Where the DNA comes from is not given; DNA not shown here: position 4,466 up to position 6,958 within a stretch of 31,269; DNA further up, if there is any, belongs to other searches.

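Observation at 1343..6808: Uncharacterised four-gene glycyl-radical-enzyme operon: URO-D-fold protein - Cys-type sulfatase - PFL2-class activase - divergent 730-aa GRE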

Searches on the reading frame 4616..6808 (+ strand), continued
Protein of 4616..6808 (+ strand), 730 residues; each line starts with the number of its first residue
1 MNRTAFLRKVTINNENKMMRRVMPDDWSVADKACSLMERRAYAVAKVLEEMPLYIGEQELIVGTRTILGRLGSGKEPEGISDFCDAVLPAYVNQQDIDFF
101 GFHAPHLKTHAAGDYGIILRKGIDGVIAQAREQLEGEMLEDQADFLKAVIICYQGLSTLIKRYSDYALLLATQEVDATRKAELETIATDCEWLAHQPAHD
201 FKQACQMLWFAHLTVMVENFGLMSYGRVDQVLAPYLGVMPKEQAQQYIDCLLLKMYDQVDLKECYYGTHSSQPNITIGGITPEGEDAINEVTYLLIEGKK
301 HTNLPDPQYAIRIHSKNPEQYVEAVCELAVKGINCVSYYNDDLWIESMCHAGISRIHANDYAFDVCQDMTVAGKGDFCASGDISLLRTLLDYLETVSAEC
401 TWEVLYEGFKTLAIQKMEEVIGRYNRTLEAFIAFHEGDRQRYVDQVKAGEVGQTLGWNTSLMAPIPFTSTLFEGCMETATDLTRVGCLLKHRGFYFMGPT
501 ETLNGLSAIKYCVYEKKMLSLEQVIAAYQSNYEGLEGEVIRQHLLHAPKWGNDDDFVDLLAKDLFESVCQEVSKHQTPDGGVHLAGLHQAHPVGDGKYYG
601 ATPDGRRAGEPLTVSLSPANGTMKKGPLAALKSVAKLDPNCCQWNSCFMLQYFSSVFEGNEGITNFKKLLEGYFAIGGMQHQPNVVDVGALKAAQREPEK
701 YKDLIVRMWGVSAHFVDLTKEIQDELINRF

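Call 40: search_protein_families(library=ncbifam, proteins=[L009:5099-5989:+, L009:438-2177:+, L061:7907-9022:+, L055:13469-15775:+, L036:7374-9950:+, L002:79-837:+, L015:6404-7933:+, L021:6930-8120:+], max_evalue=0.00001)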
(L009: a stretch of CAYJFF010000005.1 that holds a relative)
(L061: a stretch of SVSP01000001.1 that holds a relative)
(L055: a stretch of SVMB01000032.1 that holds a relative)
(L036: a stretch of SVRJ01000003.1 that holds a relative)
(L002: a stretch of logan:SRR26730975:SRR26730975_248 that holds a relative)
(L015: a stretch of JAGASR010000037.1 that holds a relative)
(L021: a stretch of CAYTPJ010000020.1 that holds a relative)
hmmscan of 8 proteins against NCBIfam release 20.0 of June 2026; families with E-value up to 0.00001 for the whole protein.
L009:5099-5989:+ (296 aa): 2 families
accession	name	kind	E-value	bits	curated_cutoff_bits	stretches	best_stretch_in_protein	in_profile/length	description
TIGR01322.1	scrB_fam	subfamily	1.9e-08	33.5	356.4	1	28-173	28-163/447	sucrose-6-phosphate hydrolase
NF052550.1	BManbPhaseBMBP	equivalog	3.6e-06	26.6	450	0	81-193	20-125/296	beta-1,2-mannobiose phosphorylase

L009:438-2177:+ (579 aa): 0 families

L061:7907-9022:+ (371 aa): 1 family
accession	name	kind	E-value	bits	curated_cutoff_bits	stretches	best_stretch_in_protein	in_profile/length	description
NF004889.0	PRK06252.1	subfamily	7.7e-08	31.7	244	1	83-352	76-333/340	methylcobalamin:coenzyme M methyltransferase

L055:13469-15775:+ (768 aa): 1 family
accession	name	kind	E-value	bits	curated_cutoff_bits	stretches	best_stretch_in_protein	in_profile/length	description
NF041573.1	rhamnosid_Stmyc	equivalog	1.2e-06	26.6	1720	0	684-756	924-997/1028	alpha-L-rhamnosidase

L036:7374-9950:+ (858 aa): 2 families
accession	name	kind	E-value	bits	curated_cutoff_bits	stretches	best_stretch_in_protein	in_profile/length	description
NF049897.1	AlphaRhamBT4145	equivalog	7.9e-17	60.5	1300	1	760-833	778-852/897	alpha-L-rhamnosidase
NF045579.1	rhamnoside_JR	domain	9.8e-13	48.4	50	1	758-829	38-113/123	glycosylhydrolase-like jelly roll fold domain-containing protein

L002:79-837:+ (252 aa): 1 family
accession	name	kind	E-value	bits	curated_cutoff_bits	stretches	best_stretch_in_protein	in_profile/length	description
TIGR00126.1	deoC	equivalog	2.9e-58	196.8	117.3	1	21-224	2-204/211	deoxyribose-phosphate aldolase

L015:6404-7933:+ (509 aa): 12 families
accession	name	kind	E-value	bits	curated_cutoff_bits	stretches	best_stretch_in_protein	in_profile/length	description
TIGR01312.1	XylB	equivalog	5.5e-97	325.3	380.25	1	8-496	4-480/481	xylulokinase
TIGR01314.1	gntK_FGGY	equivalog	9.1e-69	232.3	648.55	1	3-495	1-489/505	gluconokinase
NF011601.0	PRK15027.1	equivalog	3.5e-59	200.5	912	1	5-496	3-476/484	xylulokinase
NF008187.0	PRK10939.1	equivalog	1.1e-50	172.8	528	1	1-494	3-498/521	autoinducer-2 kinase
TIGR01311.1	glycerol_kin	equivalog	5.1e-48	163.6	590.35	1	2-473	1-467/496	glycerol kinase GlpK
NF000756.0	PRK00047.1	subfamily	1e-41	142.8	498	1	2-477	5-473/502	glycerol kinase GlpK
TIGR02628.1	fuculo_kin_coli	equivalog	1.2e-38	133.3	470.9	1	57-470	56-456/465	L-fuculokinase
NF003154.0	PRK04123.1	equivalog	1.9e-35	122.6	428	1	38-498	51-536/554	ribulokinase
TIGR01234.1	L-ribulokinase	equivalog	4.5e-28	98.3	583.25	1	34-497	46-528/536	ribulokinase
TIGR01315.1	5C_CHO_kinase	subfamily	2.1e-27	96.1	408.7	2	4-267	2-283/541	FGGY family pentulose kinase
TIGR02627.1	rhamnulo_kin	equivalog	4.1e-19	68.5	527.95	1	79-279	75-268/454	rhamnulokinase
NF007925.0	PRK10640.1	equivalog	1.3e-12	47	639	1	90-277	92-272/489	rhamnulokinase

L021:6930-8120:+ (396 aa): 17 families
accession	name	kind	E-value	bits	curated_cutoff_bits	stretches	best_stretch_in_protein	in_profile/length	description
NF011717.0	PRK15138.1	equivalog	2.7e-46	158.4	645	1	1-395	1-386/387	alcohol dehydrogenase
NF041833.1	Fe_ADH_ErcA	equivalog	6.6e-42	144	550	1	11-396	10-382/382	alcohol dehydrogenase-like regulatory protein ErcA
TIGR03405.1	Phn_Fe-ADH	equivalog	1.8e-39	135.6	423.7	1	6-368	1-345/355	iron-containing alcohol dehydrogenase PsrA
TIGR02638.1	lactal_redase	equivalog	6.6e-38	130.5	523.15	1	13-367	11-358/379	lactaldehyde reductase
NF058672.1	4HyButDHCUPNE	equivalog_domain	1.4e-37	129.8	500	1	10-370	8-357/378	4-hydroxybutyrate dehydrogenase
NF007911.0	PRK10624.1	equivalog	5.7e-36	124.3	537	1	13-393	12-379/382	lactaldehyde reductase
NF053866.1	CholDhdGbsBBac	equivalog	1.5e-34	119.3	550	1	8-367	14-366/392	choline dehydrogenase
NF050025.1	SulfAcetaldRedSarD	equivalog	4.4e-34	118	700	1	10-364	9-356/385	sulfoacetaldehyde reductase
NF010378.0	PRK13805.1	equivalog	5.6e-34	117.1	951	1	9-378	462-846/872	bifunctional acetaldehyde-CoA/alcohol dehydrogenase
NF011998.0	PRK15454.1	equivalog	2.1e-27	95.9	556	1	9-367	27-370/395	ethanolamine utilization ethanol dehydrogenase EutG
NF007363.0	PRK09860.1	equivalog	8.8e-25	87.6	581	1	5-394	5-381/383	L-threonine dehydrogenase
TIGR04266.1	NDMA_methanol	equivalog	6.8e-16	58.1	625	1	11-323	18-318/420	NDMA-dependent methanol dehydrogenase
NF041822.1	daptide_DH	equivalog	1.7e-14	53.5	300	1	69-232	37-197/363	daptide-type RiPP biosynthesis dehydogenase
NF006941.0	PRK09423.1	subfamily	2.2e-10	39.9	336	1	8-110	7-106/367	glycerol dehydrogenase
NF047954.1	PrpdilGlycDhGldA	equivalog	7.8e-08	31.9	700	1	9-118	8-114/365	bifunctional L-1,2-propanediol dehydrogenase/glycerol dehydrogenase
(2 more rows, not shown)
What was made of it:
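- DeoC passes its equivalog cut-off, 196.8 against 117.3 bits (call 40).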

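Call 58: search_protein_families(library=pfam, proteins=[L020:1407-3431:+, L020:8475-10970:+, L015:17030-17998:+, L020:12149-13687:+, L010:7538-8647:+, L069:2169-3944:+, L056:2760-4274:-, L029:4610-6121:+, L078:7129-8301:+, L078:8279-9382:+], max_evalue=0.00001)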
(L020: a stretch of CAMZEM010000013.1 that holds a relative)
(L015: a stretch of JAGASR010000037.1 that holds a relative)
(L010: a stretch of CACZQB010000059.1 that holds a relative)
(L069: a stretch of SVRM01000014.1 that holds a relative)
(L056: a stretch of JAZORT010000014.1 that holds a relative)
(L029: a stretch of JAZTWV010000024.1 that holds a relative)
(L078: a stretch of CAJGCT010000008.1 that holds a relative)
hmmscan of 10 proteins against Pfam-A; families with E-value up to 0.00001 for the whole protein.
L020:1407-3431:+ (674 aa): 3 families
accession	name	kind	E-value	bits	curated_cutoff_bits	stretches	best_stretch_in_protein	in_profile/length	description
PF00128.31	Alpha-amylase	-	1.2e-15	58.1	22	1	192-264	25-96/446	Alpha amylase, catalytic domain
PF02806.24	Alpha-amylase_C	-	2.3e-11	44.3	21.2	1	576-659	9-93/95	Alpha amylase, C-terminal all-beta domain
PF02922.24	CBM_48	-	2.1e-10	41.2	22.4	1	50-118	2-71/83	Carbohydrate-binding module 48 (Isoamylase N-terminal domain)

L020:8475-10970:+ (831 aa): 1 family
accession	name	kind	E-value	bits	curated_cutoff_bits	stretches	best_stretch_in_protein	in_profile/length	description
PF00496.27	SBP_bac_5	-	1.7e-37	129.9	32.4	2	305-699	61-364/368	Bacterial extracellular solute-binding proteins, family 5 Middle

L015:17030-17998:+ (322 aa): 2 families
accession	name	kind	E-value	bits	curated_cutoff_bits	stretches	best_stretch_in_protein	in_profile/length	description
PF00528.27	BPD_transp_1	-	1.5e-32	113.3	26.4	1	116-317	1-183/184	Binding-protein-dependent transport system inner membrane component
PF19300.4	BPD_transp_1_N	-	1.3e-08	35.5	23.8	1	4-104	1-113/114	Binding-prot-dependent transport system membrane comp, N-term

L020:12149-13687:+ (512 aa): 2 families
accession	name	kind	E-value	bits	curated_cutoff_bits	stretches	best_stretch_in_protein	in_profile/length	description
PF00528.27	BPD_transp_1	-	1.5e-21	77.4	26.4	1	322-508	7-183/184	Binding-protein-dependent transport system inner membrane component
PF12911.12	OppC_N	-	2.3e-14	53.4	23.9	1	35-80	2-47/53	N-terminal TM domain of oligopeptide transport permease C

L010:7538-8647:+ (369 aa): 2 families
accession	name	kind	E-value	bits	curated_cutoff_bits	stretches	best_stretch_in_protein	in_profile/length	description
PF13280.12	WYL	-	8.6e-11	42.1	21.8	1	180-258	3-69/70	WYL domain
PF25583.1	WCX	-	9.6e-07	29.5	23.9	1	293-366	4-75/76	WCX domain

L069:2169-3944:+ (591 aa): 2 families
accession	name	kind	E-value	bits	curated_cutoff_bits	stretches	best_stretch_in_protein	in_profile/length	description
PF00664.28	ABC_membrane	-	3.2e-31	109.4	28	1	19-299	2-273/274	ABC transporter transmembrane region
PF00005.33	ABC_tran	-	3.1e-27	96.3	25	1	363-511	1-136/137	ABC transporter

L056:2760-4274:- (504 aa): 0 families

L029:4610-6121:+ (503 aa): 0 families

L078:7129-8301:+ (390 aa): 1 family
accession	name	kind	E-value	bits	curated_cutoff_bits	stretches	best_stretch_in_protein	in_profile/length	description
PF12698.13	ABC2_membrane_3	-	1e-22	81.2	31.6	1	20-343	7-310/347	ABC-2 family transporter protein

L078:8279-9382:+ (367 aa): 1 family
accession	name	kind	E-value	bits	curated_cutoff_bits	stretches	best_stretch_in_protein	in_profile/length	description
PF12698.13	ABC2_membrane_3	-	5.9e-09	35.9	31.6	1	20-320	7-297/347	ABC-2 family transporter protein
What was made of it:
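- Tried and rejected: GH13-like, an Opp-type ABC transporter, a WYL regulator and ABC-2 permeases gave no functional clue (call 58).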
